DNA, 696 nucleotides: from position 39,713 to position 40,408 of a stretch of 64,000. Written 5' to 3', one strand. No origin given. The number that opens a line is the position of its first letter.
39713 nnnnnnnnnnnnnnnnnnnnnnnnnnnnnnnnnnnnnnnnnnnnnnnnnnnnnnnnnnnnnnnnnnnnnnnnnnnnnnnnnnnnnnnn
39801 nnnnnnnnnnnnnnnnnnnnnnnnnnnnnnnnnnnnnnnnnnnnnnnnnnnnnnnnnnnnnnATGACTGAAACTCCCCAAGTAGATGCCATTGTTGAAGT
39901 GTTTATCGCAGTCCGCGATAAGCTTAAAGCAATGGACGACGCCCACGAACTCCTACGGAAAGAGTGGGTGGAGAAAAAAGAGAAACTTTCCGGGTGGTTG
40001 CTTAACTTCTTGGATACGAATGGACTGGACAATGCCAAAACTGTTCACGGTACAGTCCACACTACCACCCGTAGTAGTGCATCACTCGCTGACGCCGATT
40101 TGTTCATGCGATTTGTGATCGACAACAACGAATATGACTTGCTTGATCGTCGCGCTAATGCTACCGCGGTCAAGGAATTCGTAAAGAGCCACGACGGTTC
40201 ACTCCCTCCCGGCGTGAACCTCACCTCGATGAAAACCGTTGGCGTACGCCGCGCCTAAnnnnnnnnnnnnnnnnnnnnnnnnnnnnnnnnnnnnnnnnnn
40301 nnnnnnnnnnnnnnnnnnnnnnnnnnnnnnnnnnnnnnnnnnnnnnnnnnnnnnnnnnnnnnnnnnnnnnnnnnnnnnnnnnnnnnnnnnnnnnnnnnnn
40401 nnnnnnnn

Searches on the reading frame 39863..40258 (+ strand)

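Call 59: search_protein_families(library=pfam, proteins=[window:39863-40258:+], max_evalue=0.05)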
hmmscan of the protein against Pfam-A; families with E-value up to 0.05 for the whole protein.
window:39863-40258:+ (131 aa): 2 families
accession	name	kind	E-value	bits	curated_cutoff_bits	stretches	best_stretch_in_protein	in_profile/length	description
PF23984.1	DUF7307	-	0.0059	17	27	1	17-129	12-128/129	Pam3 gp33-like protein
PF19064.5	DUF5760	-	0.022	15.4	27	0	37-73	3-39/86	Family of unknown function (DUF5760)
